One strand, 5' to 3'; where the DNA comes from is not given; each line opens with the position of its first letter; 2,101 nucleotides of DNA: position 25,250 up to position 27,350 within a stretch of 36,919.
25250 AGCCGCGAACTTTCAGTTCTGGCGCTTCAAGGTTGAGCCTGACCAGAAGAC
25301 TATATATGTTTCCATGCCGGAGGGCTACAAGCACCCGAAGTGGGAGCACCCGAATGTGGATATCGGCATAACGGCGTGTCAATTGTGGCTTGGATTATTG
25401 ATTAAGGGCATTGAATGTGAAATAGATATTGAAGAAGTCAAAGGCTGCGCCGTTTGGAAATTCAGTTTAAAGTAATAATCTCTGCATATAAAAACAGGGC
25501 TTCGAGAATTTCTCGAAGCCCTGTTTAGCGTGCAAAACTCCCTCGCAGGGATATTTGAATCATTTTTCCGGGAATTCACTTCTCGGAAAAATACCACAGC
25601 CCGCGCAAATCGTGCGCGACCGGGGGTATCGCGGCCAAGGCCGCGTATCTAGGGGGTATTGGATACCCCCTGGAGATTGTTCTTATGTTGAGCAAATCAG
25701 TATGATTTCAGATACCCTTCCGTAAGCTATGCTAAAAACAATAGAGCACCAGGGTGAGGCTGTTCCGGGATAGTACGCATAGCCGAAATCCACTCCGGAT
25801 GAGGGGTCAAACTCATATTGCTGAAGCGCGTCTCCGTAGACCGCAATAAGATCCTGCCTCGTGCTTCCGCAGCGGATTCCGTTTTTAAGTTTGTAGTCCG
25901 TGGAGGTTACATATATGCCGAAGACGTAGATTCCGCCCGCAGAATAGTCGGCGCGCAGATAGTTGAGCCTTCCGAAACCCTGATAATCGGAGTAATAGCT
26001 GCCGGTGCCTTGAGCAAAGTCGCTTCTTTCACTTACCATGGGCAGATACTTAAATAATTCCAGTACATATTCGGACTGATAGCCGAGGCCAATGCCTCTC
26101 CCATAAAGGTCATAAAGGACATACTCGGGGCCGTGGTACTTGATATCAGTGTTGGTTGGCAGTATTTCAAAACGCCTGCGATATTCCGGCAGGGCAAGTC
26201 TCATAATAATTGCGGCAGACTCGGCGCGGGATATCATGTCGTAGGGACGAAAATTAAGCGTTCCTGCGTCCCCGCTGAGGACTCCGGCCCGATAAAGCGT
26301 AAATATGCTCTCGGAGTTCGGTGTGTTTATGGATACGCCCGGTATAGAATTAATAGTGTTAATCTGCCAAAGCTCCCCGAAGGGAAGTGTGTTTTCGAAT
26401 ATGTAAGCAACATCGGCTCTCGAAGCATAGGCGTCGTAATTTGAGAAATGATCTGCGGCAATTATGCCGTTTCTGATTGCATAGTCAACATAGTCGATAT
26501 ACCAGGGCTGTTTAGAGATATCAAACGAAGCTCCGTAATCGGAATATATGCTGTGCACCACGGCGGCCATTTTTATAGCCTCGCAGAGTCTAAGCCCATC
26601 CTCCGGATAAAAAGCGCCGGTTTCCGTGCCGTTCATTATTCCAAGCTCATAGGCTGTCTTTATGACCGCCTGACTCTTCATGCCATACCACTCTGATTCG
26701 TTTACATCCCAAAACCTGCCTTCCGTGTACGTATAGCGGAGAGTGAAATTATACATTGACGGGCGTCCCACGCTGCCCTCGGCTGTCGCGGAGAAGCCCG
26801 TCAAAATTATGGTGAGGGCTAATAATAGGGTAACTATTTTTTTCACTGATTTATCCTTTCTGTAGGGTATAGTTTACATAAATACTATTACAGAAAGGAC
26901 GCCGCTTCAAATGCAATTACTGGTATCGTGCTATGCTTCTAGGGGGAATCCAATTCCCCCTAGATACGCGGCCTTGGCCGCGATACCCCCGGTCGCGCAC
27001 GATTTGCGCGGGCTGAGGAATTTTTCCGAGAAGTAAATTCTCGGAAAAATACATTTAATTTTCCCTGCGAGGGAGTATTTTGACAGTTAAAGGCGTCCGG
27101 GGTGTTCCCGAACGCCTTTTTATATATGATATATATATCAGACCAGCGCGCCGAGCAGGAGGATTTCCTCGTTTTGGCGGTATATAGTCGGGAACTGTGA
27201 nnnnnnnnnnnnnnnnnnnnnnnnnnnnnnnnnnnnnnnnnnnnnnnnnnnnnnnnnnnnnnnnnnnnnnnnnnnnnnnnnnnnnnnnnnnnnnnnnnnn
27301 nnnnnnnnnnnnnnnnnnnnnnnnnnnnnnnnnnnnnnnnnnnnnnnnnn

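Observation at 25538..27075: SLH-protein gene bracketed by inverted copies of an approximately 135-bp five-hairpin repeat with a 60-bp perfect core and compensatory stem changes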

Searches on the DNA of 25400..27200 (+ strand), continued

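Call 100: search_with_rna_model(model_id=R1, sources=[L031, L032, L033], max_evalue=1, show_alignments=3)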
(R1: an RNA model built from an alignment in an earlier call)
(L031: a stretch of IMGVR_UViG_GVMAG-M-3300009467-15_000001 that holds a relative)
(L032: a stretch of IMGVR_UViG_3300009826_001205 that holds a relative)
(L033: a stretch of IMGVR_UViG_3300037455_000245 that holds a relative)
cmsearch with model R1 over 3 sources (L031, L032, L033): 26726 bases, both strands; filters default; matches with E-value up to 1: 2.
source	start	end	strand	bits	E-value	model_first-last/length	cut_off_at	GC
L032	4813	4985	+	64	6.2e-16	1-155/155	no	0.61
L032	4817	4842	-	17.3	0.0012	5-31/155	no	0.65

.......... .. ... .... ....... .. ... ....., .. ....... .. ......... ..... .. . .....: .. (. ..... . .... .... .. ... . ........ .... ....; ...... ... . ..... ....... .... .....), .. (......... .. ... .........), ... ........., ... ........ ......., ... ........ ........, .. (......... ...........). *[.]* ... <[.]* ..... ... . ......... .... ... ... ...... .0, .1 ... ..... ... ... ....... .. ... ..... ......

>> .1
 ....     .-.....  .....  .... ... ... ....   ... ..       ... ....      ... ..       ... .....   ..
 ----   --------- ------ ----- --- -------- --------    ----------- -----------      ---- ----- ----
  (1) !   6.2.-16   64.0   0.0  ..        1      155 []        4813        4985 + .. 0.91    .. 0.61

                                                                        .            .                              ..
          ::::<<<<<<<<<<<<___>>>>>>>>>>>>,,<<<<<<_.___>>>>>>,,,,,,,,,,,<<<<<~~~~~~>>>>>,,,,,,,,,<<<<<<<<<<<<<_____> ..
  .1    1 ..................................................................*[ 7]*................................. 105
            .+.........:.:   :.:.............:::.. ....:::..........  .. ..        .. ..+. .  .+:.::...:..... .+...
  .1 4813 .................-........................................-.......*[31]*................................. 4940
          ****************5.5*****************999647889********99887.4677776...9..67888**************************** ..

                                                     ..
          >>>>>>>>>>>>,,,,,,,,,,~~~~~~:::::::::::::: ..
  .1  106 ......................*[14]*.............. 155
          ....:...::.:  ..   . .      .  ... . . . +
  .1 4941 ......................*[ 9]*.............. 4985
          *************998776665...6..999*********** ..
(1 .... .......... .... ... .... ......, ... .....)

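Call 103: search_with_rna_model(model_id=R1, sources=[window, L007, L016, L017, L019, L032], max_evalue=1e-9, make_alignment=true)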
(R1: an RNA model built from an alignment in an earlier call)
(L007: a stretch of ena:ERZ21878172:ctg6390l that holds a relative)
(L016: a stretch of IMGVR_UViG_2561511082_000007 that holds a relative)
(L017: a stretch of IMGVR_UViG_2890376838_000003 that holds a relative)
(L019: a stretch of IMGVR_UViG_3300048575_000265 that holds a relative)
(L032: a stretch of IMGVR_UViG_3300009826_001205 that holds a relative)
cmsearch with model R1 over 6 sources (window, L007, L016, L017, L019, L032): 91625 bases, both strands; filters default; matches with E-value up to 1e-9: 7.
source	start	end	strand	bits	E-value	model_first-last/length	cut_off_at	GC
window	26934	27088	+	193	2.1e-49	1-155/155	no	0.5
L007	4002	4156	+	181.9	1.8e-46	1-155/155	no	0.51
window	25526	25678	-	176.4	4.9e-45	1-155/155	no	0.54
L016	2662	2823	-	64.2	1.9e-15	1-155/155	no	0.51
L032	4813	4985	+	64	2.1e-15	1-155/155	no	0.61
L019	4595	4846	+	59.4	3.4e-14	1-155/155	no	0.53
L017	4547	4694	-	55.9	2.8e-13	1-155/155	no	0.61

Alignment A7: 7 matches aligned to the model, 308 columns, each read 5' to 3' on its own strand. Consensus structure (alignment columns), stored with it:
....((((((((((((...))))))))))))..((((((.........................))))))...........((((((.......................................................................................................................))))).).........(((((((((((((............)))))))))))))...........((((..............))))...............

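Call 107: build_rna_model(alignment_id=A8, structure=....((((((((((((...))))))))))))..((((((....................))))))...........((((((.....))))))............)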
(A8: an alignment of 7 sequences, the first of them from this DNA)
Model R2 built from alignment A8 (7 sequences, 105 columns); structure: as given.
model positions 89; base pairs 24; branch points 2; effective number of sequences 1.64; information 0.64 bits per position. Calibrated on 0.2 Mb of random sequence (short: E-values are rough).
structure used (alignment columns):
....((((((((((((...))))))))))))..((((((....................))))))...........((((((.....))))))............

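Call 108: search_with_rna_model(model_id=R2, sources=[window, L001, L005, L007, L008, L009, L010, L011, L012, L013, L014, L015, L016, L017, L018, L019, L020, L021, L022, L023, L024, L025, L026, L027, L028, L029, L030, L031, L032, L033], max_evalue=1)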
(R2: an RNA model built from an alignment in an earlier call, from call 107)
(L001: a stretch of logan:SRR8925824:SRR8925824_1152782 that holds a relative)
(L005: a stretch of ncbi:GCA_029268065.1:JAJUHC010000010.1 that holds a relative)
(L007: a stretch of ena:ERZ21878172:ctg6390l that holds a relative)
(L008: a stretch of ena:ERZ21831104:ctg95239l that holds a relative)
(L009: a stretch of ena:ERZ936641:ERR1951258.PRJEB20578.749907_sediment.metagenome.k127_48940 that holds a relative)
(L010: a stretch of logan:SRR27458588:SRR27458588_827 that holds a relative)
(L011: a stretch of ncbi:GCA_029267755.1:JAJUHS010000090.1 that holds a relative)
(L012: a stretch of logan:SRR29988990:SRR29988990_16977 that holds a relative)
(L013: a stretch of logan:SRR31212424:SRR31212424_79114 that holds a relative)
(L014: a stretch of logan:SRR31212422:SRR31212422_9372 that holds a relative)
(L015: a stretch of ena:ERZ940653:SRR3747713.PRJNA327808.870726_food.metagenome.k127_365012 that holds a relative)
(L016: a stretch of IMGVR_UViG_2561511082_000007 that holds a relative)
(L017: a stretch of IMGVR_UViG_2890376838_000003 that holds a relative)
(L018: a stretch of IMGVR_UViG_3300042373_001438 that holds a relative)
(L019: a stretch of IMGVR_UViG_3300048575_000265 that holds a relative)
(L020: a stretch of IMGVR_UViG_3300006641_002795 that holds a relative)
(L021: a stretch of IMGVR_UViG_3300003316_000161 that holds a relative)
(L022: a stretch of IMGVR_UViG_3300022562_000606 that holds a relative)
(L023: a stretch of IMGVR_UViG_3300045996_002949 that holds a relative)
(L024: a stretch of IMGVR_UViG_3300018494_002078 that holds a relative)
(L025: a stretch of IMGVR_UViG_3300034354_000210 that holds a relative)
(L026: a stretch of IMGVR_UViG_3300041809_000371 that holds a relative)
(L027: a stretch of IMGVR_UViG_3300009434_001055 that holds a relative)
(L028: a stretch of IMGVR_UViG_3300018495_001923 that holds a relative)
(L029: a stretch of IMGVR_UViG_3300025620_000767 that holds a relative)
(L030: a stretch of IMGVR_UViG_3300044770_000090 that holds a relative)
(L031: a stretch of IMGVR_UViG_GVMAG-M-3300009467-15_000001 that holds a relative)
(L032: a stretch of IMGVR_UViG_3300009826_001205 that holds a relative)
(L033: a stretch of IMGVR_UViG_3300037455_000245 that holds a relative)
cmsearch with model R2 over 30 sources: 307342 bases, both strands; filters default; matches with E-value up to 1: 17.
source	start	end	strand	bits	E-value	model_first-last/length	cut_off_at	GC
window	26934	27022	+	103.7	2.4e-19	1-89/89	no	0.62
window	25590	25678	-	99.2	2e-18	1-89/89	no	0.62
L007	4002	4090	+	98.9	2.4e-18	1-89/89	no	0.6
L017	4606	4694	-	89.7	1.9e-16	1-89/89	no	0.66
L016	2719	2823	-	86.7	7.8e-16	1-89/89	no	0.55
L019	4595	4678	+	73.5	4.2e-13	1-89/89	no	0.62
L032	4813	4893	+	59.2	3.7e-10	1-89/89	no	0.68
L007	3943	4036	-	39.2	5.1e-06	1-89/89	no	0.5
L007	5308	5375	+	29.8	0.00044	1-89/89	no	0.43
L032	4749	4846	-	28.5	0.00082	1-89/89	no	0.69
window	25644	25715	+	25.1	0.0041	1-89/89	no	0.42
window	26911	26968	-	24.1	0.0067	1-89/89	no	0.47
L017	4661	4761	+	22.7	0.013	1-89/89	no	0.6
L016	2793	2819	+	22.5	0.015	5-31/89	no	0.44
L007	5312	5338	-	21.1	0.028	5-31/89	no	0.52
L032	4877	4953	-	20.3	0.041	1-89/89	no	0.6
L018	3160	3229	+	15.4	0.41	1-89/89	no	0.73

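Call 120: search_with_rna_model(model_id=R2, sources=[L034, L035], max_evalue=1, show_alignments=2)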
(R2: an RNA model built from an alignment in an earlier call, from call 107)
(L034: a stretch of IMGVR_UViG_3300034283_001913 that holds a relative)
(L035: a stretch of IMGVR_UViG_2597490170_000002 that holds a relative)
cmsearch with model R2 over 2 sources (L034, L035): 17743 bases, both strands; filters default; matches with E-value up to 1: 4.
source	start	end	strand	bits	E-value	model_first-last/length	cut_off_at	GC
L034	111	180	-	13.8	0.051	1-89/89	no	0.41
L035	5255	5316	-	12.6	0.089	1-89/89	no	0.35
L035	5284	5317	+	10.7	0.23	1-36/89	3'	0.38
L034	149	175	+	10.5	0.25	6-30/89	no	0.52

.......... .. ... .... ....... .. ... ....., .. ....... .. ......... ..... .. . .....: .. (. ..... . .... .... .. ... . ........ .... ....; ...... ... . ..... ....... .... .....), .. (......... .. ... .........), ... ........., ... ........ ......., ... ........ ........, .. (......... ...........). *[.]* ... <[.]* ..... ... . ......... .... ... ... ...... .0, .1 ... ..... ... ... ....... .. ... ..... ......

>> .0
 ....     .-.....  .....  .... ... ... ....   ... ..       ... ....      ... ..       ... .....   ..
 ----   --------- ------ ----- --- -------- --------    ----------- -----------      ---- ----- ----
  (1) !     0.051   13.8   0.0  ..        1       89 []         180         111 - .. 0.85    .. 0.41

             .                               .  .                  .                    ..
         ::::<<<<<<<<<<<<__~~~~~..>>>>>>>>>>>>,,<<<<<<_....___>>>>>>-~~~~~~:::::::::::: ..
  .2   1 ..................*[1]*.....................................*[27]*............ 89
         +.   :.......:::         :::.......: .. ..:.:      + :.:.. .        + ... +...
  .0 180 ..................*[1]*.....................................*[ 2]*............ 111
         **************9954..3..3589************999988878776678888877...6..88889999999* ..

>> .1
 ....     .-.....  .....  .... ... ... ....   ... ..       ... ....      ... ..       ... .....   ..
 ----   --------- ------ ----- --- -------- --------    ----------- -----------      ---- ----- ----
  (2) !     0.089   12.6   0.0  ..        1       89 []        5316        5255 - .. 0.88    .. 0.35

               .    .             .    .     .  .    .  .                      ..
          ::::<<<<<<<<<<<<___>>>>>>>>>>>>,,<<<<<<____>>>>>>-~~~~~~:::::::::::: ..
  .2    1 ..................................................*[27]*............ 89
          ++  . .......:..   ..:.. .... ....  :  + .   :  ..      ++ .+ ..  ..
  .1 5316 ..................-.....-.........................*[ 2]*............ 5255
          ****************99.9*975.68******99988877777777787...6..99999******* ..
